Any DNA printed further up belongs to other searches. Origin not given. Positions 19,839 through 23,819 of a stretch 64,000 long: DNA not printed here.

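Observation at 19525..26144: HydBC-type (Bfu-like) flavin/Fe-S complex whose third subunit is a 1226-aa 2Fe2S-GltD-NuoG/FdhA-like fusion, with a trailing rubrerythrin-like gene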

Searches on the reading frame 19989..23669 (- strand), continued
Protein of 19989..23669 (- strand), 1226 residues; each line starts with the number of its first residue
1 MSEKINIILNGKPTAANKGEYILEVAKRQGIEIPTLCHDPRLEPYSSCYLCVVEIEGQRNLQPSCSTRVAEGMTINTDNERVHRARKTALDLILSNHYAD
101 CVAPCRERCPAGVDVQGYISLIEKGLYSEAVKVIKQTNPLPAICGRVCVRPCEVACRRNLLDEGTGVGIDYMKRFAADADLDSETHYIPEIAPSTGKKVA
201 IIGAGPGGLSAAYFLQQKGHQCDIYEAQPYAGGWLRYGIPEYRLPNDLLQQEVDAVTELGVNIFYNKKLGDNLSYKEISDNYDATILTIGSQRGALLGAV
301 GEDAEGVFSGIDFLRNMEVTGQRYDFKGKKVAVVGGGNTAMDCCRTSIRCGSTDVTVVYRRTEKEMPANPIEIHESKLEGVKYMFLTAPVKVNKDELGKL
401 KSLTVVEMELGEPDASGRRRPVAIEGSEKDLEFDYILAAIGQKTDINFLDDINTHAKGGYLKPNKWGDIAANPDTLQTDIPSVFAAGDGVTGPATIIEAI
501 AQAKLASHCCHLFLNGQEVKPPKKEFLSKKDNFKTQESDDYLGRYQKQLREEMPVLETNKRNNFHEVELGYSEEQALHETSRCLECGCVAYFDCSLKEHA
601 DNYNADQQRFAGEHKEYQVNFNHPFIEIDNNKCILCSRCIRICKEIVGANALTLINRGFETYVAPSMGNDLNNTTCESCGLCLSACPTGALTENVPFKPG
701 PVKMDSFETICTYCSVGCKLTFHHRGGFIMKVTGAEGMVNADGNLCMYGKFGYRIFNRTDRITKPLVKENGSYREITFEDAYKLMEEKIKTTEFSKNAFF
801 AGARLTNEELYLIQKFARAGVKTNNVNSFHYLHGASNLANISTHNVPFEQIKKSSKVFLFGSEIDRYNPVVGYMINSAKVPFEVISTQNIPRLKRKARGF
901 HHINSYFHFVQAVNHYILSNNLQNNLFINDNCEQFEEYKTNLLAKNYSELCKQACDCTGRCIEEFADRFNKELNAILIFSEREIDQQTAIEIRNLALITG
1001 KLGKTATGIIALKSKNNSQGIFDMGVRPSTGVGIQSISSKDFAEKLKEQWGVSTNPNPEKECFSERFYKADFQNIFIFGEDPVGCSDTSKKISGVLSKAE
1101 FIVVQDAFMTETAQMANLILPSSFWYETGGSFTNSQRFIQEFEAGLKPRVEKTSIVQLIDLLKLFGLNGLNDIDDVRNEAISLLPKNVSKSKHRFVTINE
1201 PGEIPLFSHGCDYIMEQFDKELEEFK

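Call 12: find_related_loci(query=window:19989-23669:-, collection=genome_contigs, flank=6000)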
Query window:19989-23669:- (1226 aa) in genome_contigs; peptide patterns used: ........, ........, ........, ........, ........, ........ (x = any residue, [..] = any of these).
181 stretches matched a pattern; 151 encode a relative of the query (tblastn E <= 1e-3); the best 80 are kept; 80 distinct loci.
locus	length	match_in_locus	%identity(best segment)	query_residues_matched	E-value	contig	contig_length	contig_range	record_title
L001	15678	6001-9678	89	1-1226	0e+0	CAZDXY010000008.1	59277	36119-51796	MAG TPA_asm: uncultured Rikenellaceae bacterium isolate SRP241326_co1_256 genome assembly, contig: NODE_892_length_59277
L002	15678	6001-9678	84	1-1226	0e+0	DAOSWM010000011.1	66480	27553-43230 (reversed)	MAG TPA_asm: Tenuifilaceae bacterium isolate AMR_MDS_2137 NODE_248_length_66480_cov_29.794580, whole genome shotgun sequ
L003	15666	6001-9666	81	1-1222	0e+0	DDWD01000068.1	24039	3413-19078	MAG TPA_asm: Bacteroidales bacterium UBA2295 UBA2295_contig_38757, whole genome shotgun sequence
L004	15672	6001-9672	80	1-1224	0e+0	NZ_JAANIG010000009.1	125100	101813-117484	Perlabentimonas gracilis strain M08_MB NODE_9_length_125100_cov_20.634435, whole genome shotgun sequence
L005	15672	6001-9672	80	1-1224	0e+0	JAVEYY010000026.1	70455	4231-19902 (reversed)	MAG: Tenuifilaceae bacterium isolate BF4_52 NODE_1085_length_70455_cov_30.031865_Biofilm4, whole genome shotgun sequence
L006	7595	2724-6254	82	1-1177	0e+0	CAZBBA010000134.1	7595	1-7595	MAG TPA_asm: uncultured Rikenellaceae bacterium isolate binchicken_co168_294 genome assembly, contig: NODE_15202_length_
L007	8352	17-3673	79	1-1219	0e+0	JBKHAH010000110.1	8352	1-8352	MAG: Bacteroidales bacterium isolate D1M01_13 NODE_13692_length_8352_cov_19.245149, whole genome shotgun sequence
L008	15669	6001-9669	78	1-1223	0e+0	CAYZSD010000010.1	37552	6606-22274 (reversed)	MAG TPA_asm: uncultured Rikenellaceae bacterium isolate binchicken_co168_164 genome assembly, contig: NODE_1871_length_3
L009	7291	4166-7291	85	1-1042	0e+0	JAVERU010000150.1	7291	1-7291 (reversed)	MAG: Tenuifilaceae bacterium isolate BF1_30 scaffold_14486_c1_biofilm_2017, whole genome shotgun sequence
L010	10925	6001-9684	71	1-1224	0e+0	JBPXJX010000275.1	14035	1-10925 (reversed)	MAG: Bacteroidales bacterium isolate mt_P9 k141_206762, whole genome shotgun sequence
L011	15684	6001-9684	71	1-1224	0e+0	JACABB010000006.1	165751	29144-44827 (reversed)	MAG: Bacteroidales bacterium isolate Cfx3-06 MAG06_6, whole genome shotgun sequence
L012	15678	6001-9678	72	1-1222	0e+0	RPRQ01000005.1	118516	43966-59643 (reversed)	MAG: Bacteroidales bacterium isolate metabat2.99 metabat2.99_Contig_985004, whole genome shotgun sequence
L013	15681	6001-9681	71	1-1223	0e+0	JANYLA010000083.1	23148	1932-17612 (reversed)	MAG: Bacteroidales bacterium isolate GL140_5_metabinner_76 GL140_5_k141_3417923, whole genome shotgun sequence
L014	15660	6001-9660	70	1-1223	0e+0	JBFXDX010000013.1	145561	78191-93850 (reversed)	MAG: Bacteroidales bacterium isolate CA_2019_TPIn_102 NODE_405_length_145561_cov_9.423849_TPIn, whole genome shotgun seq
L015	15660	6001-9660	70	1-1223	0e+0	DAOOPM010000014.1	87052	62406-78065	MAG TPA_asm: Tenuifilaceae bacterium isolate AMR_MDS_2597 NODE_264_length_87052_cov_9.991724, whole genome shotgun seque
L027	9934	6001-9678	64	1-1226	0e+0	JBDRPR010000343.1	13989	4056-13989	MAG: Bacteroidota bacterium isolate MEGAHIT-group-2.131 k141_1334192, whole genome shotgun sequence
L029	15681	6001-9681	62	2-1222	0e+0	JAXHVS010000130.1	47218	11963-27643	MAG: Bacteroidota bacterium isolate MAG83_tar_biofilm MAG83_130, whole genome shotgun sequence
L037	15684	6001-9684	61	1-1222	0e+0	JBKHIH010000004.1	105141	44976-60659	MAG: Thiohalospira sp. isolate D1M13_4 NODE_13_length_105141_cov_6.833279, whole genome shotgun sequence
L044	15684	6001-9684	61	1-1222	0e+0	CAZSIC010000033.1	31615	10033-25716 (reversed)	MAG TPA_asm: uncultured Bacteroidales bacterium isolate SRP141376_co4_236 genome assembly, contig: NODE_2559_length_3161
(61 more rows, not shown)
